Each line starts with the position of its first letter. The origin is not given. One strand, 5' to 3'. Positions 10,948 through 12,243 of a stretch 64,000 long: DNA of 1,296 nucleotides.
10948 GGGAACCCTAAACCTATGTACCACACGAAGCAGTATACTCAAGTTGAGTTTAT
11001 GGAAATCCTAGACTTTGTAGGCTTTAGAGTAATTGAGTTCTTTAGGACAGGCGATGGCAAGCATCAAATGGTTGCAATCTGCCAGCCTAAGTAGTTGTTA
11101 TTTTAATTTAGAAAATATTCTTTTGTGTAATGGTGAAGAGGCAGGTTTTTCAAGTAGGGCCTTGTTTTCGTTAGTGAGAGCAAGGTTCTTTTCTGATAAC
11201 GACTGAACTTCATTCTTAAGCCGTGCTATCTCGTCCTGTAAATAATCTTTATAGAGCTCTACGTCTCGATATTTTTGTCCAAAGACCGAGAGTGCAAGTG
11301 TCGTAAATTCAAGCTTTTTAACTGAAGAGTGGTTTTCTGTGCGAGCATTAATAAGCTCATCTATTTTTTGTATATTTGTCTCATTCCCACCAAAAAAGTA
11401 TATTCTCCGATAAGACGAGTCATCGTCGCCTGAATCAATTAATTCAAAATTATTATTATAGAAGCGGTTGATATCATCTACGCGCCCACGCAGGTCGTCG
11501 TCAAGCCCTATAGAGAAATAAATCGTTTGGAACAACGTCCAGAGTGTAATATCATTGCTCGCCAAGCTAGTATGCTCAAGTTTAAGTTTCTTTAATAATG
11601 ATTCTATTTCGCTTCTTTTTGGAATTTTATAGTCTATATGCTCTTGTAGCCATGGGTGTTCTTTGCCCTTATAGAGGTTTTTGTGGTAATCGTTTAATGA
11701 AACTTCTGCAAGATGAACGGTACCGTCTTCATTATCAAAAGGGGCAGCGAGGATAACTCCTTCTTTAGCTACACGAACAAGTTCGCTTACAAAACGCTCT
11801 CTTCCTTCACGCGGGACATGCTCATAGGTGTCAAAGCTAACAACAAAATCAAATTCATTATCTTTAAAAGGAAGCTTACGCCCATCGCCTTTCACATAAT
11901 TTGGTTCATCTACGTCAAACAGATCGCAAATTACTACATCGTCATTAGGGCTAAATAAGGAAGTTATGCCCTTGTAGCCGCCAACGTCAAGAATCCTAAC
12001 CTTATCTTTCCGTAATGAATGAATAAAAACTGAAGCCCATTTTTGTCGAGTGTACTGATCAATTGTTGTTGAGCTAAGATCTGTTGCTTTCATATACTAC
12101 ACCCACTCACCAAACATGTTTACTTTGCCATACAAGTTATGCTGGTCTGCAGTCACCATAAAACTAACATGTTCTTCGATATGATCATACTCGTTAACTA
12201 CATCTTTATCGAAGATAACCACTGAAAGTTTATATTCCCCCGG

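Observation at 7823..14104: ABC-transporter-dependent glycan pathway resembling the E. coli O8/O9a paradigm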

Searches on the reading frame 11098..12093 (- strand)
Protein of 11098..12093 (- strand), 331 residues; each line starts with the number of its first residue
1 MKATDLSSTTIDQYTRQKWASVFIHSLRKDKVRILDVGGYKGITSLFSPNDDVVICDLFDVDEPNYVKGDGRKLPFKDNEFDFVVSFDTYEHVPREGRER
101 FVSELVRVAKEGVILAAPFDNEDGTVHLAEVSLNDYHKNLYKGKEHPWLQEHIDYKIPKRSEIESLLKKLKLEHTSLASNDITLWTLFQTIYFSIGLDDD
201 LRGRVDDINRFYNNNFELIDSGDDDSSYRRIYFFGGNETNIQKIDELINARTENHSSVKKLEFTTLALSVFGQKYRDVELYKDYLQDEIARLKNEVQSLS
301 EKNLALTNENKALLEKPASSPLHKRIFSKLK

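Call 3: search_protein_families(library=pfam, proteins=[window:11098-12093:-], max_evalue=0.01)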
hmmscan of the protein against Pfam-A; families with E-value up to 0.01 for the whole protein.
window:11098-12093:- (331 aa): 4 families
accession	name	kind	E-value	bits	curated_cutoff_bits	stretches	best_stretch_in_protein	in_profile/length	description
PF08241.18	Methyltransf_11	-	8e-11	42.9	21.2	1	64-116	44-94/95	Methyltransferase domain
PF13649.12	Methyltransf_25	-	7.3e-08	33.4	27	1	65-112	49-96/97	Methyltransferase domain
PF13489.12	Methyltransf_23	-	0.00024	21.3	27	1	28-131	20-124/164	Methyltransferase domain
PF06005.17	ZapB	-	0.004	18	31.5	1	287-315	18-46/71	Cell division protein ZapB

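Call 5: search_protein_families(library=ncbifam, proteins=[window:11098-12093:-], max_evalue=0.01)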
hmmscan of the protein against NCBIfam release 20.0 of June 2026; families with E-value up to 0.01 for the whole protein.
window:11098-12093:- (331 aa): 11 families
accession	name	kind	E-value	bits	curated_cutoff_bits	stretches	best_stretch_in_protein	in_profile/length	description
NF041255.1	mycofact_MftM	equivalog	8.7e-09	35.1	200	1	67-125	191-249/289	mycofactocin oligosaccharide methyltransferase MftM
NF045823.1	PthPhpthDimycoMt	equivalog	1.2e-05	24.7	300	1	60-120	111-170/256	phthiotriol/phenolphthiotriol dimycocerosates methyltransferase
NF045825.1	FAmtase_mtf2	equivalog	6.9e-05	22.2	400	1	59-117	102-159/248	fatty-acid O-methyltransferase Mtf2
NF004452.0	PRK05785.1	equivalog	0.00024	20.6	207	1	18-114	40-143/228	hypothetical protein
NF040539.1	AST_met_ArsM_2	exception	0.00055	19.9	240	0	66-113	114-159/262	putative arsinothricin biosynthesis methyltransferase ArsM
NF041537.1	ArsM_AhpD_UU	exception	0.0012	17.7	510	1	61-113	126-176/345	arsenite methyltransferase/AhpD domain selenoprotein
NF041536.1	ArsM_DUF2284_UU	exception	0.0013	17.2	575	1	57-112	122-175/459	arsenite methyltransferase/DUF2284 domain selenoprotein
NF001243.0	PRK00216.1-4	equivalog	0.0015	17.9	235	0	64-173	100-214/237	demethylmenaquinone methyltransferase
NF041675.1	sarc_dimgly_tmase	equivalog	0.0027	17.7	550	1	69-120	123-174/278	sarcosine/dimethylglycine N-methyltransferase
NF001241.0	PRK00216.1-2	equivalog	0.0041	16.8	327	1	66-115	98-145/231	demethylmenaquinone methyltransferase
TIGR02752.1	MenG_heptapren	equivalog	0.0094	15.5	419.85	0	65-116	99-148/231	demethylmenaquinone methyltransferase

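Call 12: search_solved_structures(query=window:11098-12093:-, max_evalue=1, show_alignments=2)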
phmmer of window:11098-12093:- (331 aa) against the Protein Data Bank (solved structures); distinct sequences matched with E-value up to 1: 11.
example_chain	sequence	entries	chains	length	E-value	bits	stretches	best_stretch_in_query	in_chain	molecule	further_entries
2p8j_A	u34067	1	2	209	7.1e-05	25.6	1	65-117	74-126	S-adenosylmethionine-dependent methyltransferase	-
6uak_A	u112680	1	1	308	0.00011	25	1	65-116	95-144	SAM dependent methyltransferase LahSB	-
1vl5_A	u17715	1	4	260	0.012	18.3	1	64-116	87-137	unknown conserved protein BH2331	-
1ve3_A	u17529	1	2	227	0.044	16.4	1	65-110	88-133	hypothetical protein PH0226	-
8hd2_A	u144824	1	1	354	0.06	16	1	68-116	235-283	Methyltransf_25 domain-containing protein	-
3bus_A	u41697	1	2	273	0.16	14.6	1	68-116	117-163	Methyltransferase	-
8zc8_A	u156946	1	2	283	0.19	14.3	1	62-113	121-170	MitM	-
21zq_A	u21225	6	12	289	0.2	14.3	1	62-113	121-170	MitM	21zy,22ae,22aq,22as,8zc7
6uv6_A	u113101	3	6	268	0.37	13.4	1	63-117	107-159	D-glucose O-methyltransferase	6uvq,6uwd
2o57_A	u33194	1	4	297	0.44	13.1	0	69-124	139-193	putative sarcosine dimethylglycine methyltransferase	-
1vlm_A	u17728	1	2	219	0.68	12.5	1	67-122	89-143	SAM-dependent methyltransferase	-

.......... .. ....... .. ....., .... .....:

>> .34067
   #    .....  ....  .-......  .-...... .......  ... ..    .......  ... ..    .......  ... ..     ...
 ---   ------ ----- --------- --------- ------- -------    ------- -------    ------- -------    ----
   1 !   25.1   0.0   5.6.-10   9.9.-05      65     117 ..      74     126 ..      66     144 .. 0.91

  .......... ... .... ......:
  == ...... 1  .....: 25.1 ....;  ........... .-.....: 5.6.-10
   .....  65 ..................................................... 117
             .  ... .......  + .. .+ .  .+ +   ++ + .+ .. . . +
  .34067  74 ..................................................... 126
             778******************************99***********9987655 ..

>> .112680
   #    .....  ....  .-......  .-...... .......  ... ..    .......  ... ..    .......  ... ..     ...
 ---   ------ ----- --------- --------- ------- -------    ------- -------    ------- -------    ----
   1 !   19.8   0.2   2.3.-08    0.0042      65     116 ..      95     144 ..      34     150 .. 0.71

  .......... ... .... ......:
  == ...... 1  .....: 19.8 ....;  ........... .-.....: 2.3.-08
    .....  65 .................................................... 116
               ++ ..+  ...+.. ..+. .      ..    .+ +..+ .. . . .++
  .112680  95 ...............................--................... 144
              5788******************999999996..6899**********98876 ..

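Call 16: find_homologous_proteins(query=window:11098-12093:-, max_evalue=0.001)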
Query window:11098-12093:- (331 aa): 68 proteins with E <= 0.001 among 2832 candidates.
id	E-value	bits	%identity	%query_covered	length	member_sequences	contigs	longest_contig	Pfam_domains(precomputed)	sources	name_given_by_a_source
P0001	7.7e-204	694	94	99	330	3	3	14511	PF13649.13,PF08241.19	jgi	jgi:hypothetical protein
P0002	1.0e-169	582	78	100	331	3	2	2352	PF13649.13,PF08241.19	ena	-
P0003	1.6e-120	420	57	96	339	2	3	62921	PF13649.13,PF08241.19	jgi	jgi:ubiquinone/menaquinone biosynthesis C-methylase UbiE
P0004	6.5e-116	405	60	94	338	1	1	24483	PF13649.13,PF08241.19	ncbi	-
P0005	1.4e-114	401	59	95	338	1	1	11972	PF13649.13,PF08241.19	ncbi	-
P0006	1.3e-112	394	60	91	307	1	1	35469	PF13489.13,PF13649.13,PF08241.19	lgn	-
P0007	4.4e-111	389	55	98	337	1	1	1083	PF13489.13,PF13649.13,PF08241.19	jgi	jgi:O-antigen biosynthesis protein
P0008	2.0e-109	384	60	89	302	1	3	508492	PF13649.13,PF08241.19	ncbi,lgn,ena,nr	ncbi:MAG TPA: methyltransferase domain-containing protein [Candidatus Saccharibacteria bacterium]|nr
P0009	2.9e-109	383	59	89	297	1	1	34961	PF13649.13,PF08241.19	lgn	-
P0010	1.8e-107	378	56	99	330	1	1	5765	PF13649.13,PF08241.19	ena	-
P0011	2.6e-106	374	59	88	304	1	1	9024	PF13649.13,PF08241.19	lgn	-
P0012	2.3e-102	361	54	99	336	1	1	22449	PF13489.13,PF13649.13,PF08241.19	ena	-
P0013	5.9e-102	359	56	88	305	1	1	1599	PF13649.13,PF08241.19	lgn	-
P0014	1.0e-99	352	52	97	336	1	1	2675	PF13649.13,PF08241.19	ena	-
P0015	7.4e-99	349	54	91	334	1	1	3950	PF13489.13,PF13649.13,PF08241.19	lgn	-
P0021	1.6e-91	325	54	86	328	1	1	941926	PF13489.13,PF13649.13,PF08241.19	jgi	jgi:ubiquinone/menaquinone biosynthesis C-methylase UbiE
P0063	8.3e-42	162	40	70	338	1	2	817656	PF13489.13,PF13649.13,PF08241.19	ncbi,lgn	-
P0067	7.4e-30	123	35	66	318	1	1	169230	PF13489.13,PF13649.13,PF08241.19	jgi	-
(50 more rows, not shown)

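Call 19: find_encoding_contigs(protein=P0008, flank=10000, max_places=1)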
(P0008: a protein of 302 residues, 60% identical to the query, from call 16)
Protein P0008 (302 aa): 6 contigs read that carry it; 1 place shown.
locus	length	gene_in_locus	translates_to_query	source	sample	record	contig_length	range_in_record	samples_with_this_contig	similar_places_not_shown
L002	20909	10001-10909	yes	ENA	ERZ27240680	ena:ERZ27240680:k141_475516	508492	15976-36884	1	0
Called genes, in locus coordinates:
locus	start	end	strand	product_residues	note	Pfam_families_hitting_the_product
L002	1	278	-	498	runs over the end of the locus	PF11638:DnaA_N, PF00308:Bac_DnaA, PF01695:IstB_IS21 (weak), PF00004:AAA (faint), PF08299:Bac_DnaA_C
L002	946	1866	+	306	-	PF02096:60KD_IMP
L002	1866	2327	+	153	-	PF13083:KH_KhpA-B, PF01424:R3H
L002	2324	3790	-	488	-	PF01839:FG-GAP (faint), PF13517:FG-GAP_3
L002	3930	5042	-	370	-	PF20706:GT4-conflict, PF00534:Glycos_transf_1, PF13692:Glyco_trans_1_4, PF13524:Glyco_trans_1_2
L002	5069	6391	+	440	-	PF04932:Wzy_C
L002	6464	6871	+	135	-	-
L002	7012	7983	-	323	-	PF00535:Glycos_transf_2, PF13641:Glyco_tranf_2_3, PF13632:Glyco_trans_2_3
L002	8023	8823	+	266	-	PF01061:ABC2_membrane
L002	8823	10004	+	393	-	PF00005:ABC_tran, PF13304:AAA_21 (faint), PF14524:Wzt_C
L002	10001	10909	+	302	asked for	PF08241:Methyltransf_11 (weak), PF13649:Methyltransf_25 (faint)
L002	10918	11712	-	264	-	PF13489:Methyltransf_23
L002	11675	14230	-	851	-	PF16994:Glyco_trans_4_5 (weak), PF00534:Glycos_transf_1, PF13692:Glyco_trans_1_4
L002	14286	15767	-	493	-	-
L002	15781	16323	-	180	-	-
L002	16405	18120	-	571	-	PF13231:PMT_2 (weak)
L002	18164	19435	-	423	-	-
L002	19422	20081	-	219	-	PF08242:Methyltransf_12 (weak), PF13489:Methyltransf_23, PF05891:Methyltransf_PK (weak), PF13649:Methyltransf_25 (weak), PF13847:Methyltransf_31 (weak), PF08241:Methyltransf_11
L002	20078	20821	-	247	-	PF00535:Glycos_transf_2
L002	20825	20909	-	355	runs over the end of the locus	PF01073:3Beta_HSD, PF01370:Epimerase, PF02719:Polysacc_synt_2 (faint), PF07993:NAD_binding_4, PF16363:GDP_Man_Dehyd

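Call 20: find_encoding_contigs(protein=P0021, flank=10000, max_places=1)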
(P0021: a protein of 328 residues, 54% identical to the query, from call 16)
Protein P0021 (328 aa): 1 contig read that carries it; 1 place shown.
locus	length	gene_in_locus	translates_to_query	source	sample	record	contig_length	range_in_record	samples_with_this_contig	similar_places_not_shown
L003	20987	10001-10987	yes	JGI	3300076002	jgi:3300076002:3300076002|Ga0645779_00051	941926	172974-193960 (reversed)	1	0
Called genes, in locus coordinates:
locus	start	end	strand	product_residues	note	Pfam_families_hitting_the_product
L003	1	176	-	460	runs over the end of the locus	PF11638:DnaA_N, PF00308:Bac_DnaA, PF01637:ATPase_2 (weak), PF01695:IstB_IS21, PF13401:AAA_22 (faint), PF00004:AAA (weak), PF00910:RNA_helicase (faint), PF08299:Bac_DnaA_C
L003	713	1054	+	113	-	PF00825:Ribonuclease_P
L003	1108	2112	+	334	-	PF02096:60KD_IMP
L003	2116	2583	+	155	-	PF13083:KH_KhpA-B, PF01424:R3H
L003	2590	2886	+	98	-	-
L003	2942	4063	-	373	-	PF13439:Glyco_transf_4 (weak), PF20706:GT4-conflict, PF00534:Glycos_transf_1, PF13692:Glyco_trans_1_4, PF13524:Glyco_trans_1_2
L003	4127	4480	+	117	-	-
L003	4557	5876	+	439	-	PF04932:Wzy_C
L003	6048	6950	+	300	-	-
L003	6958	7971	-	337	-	PF00535:Glycos_transf_2, PF13641:Glyco_tranf_2_3, PF13632:Glyco_trans_2_3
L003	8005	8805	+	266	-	PF01061:ABC2_membrane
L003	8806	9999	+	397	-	PF00005:ABC_tran, PF13304:AAA_21 (faint), PF14524:Wzt_C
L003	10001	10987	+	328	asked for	PF13489:Methyltransf_23 (weak), PF08241:Methyltransf_11, PF13649:Methyltransf_25 (weak)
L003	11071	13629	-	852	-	PF16994:Glyco_trans_4_5, PF00534:Glycos_transf_1, PF13692:Glyco_trans_1_4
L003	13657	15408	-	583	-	PF23167:DUF7057 (faint), PF08674:AChE_tetra (faint), PF00404:Dockerin_1 (faint), PF16743:PliI (faint), PF01839:FG-GAP (faint), PF13517:FG-GAP_3 (faint)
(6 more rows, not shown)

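Call 21: find_encoding_contigs(protein=P0063, flank=10000, max_places=1)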
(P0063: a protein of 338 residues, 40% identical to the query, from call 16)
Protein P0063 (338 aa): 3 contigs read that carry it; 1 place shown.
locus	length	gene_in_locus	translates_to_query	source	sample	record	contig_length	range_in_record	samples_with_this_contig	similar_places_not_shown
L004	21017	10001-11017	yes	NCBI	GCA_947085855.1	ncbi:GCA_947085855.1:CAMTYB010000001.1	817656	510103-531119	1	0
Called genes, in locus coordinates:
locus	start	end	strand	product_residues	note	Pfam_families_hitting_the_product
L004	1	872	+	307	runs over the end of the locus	PF02096:60KD_IMP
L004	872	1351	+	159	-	PF13083:KH_KhpA-B, PF01424:R3H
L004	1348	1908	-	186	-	-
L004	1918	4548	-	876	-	PF00657:Lipase_GDSL, PF13472:Lipase_GDSL_2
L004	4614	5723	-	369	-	PF13439:Glyco_transf_4, PF13579:Glyco_trans_4_4 (weak), PF20706:GT4-conflict, PF00534:Glycos_transf_1, PF13692:Glyco_trans_1_4, PF13524:Glyco_trans_1_2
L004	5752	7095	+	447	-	PF04932:Wzy_C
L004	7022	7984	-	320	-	PF00535:Glycos_transf_2, PF10111:Glyco_tranf_2_2 (weak), PF13641:Glyco_tranf_2_3, PF13632:Glyco_trans_2_3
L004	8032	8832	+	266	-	PF01061:ABC2_membrane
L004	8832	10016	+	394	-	PF00005:ABC_tran, PF13304:AAA_21 (faint), PF14524:Wzt_C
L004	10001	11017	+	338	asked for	PF13489:Methyltransf_23 (weak), PF08241:Methyltransf_11, PF13649:Methyltransf_25 (weak)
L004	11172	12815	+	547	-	PF13641:Glyco_tranf_2_3, PF00535:Glycos_transf_2, PF10111:Glyco_tranf_2_2, PF13632:Glyco_trans_2_3 (faint), PF00535:Glycos_transf_2, PF10111:Glyco_tranf_2_2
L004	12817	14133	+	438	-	PF21374:WsaF_N, PF00534:Glycos_transf_1, PF13692:Glyco_trans_1_4, PF22772:WsaF_C, PF13524:Glyco_trans_1_2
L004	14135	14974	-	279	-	PF01209:Ubie_methyltran (faint), PF13489:Methyltransf_23, PF08241:Methyltransf_11, PF08242:Methyltransf_12, PF13649:Methyltransf_25, PF13847:Methyltransf_31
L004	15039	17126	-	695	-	-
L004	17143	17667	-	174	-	-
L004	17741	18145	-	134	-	PF04138:GtrA_DPMS_TM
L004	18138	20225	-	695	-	PF03706:LPG_synthase_TM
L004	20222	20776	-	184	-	PF00702:Hydrolase, PF12710:HAD, PF13419:HAD_2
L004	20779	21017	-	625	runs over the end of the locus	-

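Call 22: find_encoding_contigs(protein=P0067, flank=10000, max_places=1)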
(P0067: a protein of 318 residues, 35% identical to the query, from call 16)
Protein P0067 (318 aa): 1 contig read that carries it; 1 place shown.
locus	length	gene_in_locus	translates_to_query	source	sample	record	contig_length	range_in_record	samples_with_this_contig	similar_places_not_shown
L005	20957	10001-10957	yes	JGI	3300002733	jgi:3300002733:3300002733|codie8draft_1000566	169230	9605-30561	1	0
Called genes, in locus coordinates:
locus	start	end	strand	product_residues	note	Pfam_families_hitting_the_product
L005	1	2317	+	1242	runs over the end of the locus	PF00041:fn3, PF16656:Pur_ac_phosph_N (weak), PF00801:PKD, PF18911:PKD_4, PF00801:PKD, PF18911:PKD_4, PF22352:K319L-like_PKD (weak), PF00041:fn3, +3 more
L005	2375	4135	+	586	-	PF16347:SGSH_C (faint), PF01663:Phosphodiest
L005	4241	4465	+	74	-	-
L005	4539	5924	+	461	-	PF01663:Phosphodiest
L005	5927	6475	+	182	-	PF01583:APS_kinase, PF03266:NTPase_1 (faint), PF08433:KTI12, PF01656:CbiA (weak), PF13238:AAA_18 (weak)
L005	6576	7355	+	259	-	PF01061:ABC2_membrane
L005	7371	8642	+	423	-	PF00005:ABC_tran, PF13555:AAA_29 (weak), PF13304:AAA_21 (faint), PF14524:Wzt_C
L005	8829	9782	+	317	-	-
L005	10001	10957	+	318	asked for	PF13489:Methyltransf_23 (weak), PF08241:Methyltransf_11, PF13649:Methyltransf_25 (weak)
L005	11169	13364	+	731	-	PF00535:Glycos_transf_2, PF13641:Glyco_tranf_2_3, PF13506:Glyco_transf_21 (weak), PF13632:Glyco_trans_2_3, PF13439:Glyco_transf_4, PF00534:Glycos_transf_1, PF13692:Glyco_trans_1_4, PF13524:Glyco_trans_1_2 (weak), +1 more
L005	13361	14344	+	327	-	PF01073:3Beta_HSD, PF01370:Epimerase, PF02719:Polysacc_synt_2, PF04321:RmlD_sub_bind, PF07993:NAD_binding_4 (weak), PF08659:KR (weak), PF13460:NAD_binding_10 (weak), PF16363:GDP_Man_Dehyd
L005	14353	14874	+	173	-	-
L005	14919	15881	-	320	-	PF00535:Glycos_transf_2, PF10111:Glyco_tranf_2_2 (faint), PF13641:Glyco_tranf_2_3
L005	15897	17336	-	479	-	PF13439:Glyco_transf_4 (weak), PF13579:Glyco_trans_4_4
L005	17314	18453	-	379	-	PF13439:Glyco_transf_4, PF00534:Glycos_transf_1, PF13692:Glyco_trans_1_4, PF13524:Glyco_trans_1_2 (weak)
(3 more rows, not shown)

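Call 33: search_solved_structures(query=A1, max_evalue=10, show_alignments=0)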
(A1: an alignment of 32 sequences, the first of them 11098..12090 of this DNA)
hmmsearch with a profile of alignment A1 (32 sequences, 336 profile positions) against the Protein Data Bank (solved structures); distinct sequences matched with E-value up to 10: 57.
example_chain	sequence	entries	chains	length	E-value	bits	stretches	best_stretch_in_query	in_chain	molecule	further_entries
2p8j_A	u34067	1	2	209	1.1e-05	28.2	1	68-126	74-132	S-adenosylmethionine-dependent methyltransferase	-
1vl5_A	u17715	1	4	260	3.9e-05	26.4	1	66-116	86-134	unknown conserved protein BH2331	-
6uak_A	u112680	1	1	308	9.3e-05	25.2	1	69-119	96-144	SAM dependent methyltransferase LahSB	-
1ve3_A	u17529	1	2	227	0.00013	24.7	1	68-113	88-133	hypothetical protein PH0226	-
3bus_A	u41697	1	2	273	0.00062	22.5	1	72-119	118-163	Methyltransferase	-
6uv6_A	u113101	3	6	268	0.0051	19.5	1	72-119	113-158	D-glucose O-methyltransferase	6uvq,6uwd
4ine_A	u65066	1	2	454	0.0051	19.5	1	68-100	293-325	Protein PMT-2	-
8zc8_A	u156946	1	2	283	0.0057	19.3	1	67-112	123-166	MitM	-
21zq_A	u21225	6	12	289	0.0059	19.3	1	67-112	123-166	MitM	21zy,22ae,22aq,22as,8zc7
3sm3_A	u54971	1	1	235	0.01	18.5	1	73-116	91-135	SAM-dependent methyltransferases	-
2avn_A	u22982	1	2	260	0.014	18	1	32-114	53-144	ubiquinone/menaquinone biosynthesis methyltransferase-related protein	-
8ys9_A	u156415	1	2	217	0.019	17.6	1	73-113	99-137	Phosphatidylethanolamine N-methyltransferase/phosphatidyl-N-methylethanolamine N-methyltra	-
2gs9_A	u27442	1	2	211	0.021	17.5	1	66-111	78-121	Hypothetical protein TT1324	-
7qos_A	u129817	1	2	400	0.035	16.7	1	81-116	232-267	Cyclopropane-fatty-acyl-phospholipid synthase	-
6w1w_A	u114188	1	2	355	0.046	16.3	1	235-318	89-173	motility-associated killing factor MakB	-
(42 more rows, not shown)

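Call 44: predict_structure(alignment_id=A1)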
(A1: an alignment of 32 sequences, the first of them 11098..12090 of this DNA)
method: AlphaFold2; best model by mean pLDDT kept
length: 330 residues; sequences in the alignment: 32
mean_pLDDT: 92.2   pTM: 0.84
mean pLDDT of the five models: 92.2, 91.9, 91.7, 91.1, 90.9
residues with pLDDT >= 90: 258; 70-90: 64; 50-70: 7; < 50: 1
segments of 3 or more residues with pLDDT < 50: none
pLDDT, mean of each block of 10 residues (from residue 1): 83 95 93 87 90 91 90 97 95 94 98 96 94 96 93 92 97 96 95 86 93 95 90 97 96 92 95 92 97 97 93 76 72
secondary structure, 60 per line:
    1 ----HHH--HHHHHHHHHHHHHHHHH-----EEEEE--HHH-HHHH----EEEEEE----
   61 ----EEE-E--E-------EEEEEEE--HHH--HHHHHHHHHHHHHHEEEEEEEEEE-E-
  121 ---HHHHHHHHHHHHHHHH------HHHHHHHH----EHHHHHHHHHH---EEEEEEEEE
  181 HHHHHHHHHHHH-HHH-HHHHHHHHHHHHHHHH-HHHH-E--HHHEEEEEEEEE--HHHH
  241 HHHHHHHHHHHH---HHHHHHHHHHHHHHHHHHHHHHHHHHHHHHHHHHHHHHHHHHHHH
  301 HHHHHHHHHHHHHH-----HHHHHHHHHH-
elements in order: H10-26 E32-36 H43-46 E51-56 E65-67 E80-86 H94-107 E108-117 H124-139 H146-153 H159-168 E172-180 H181-192 H198-213 H215-218 E226-234 H237-252 H256-314 H320-329
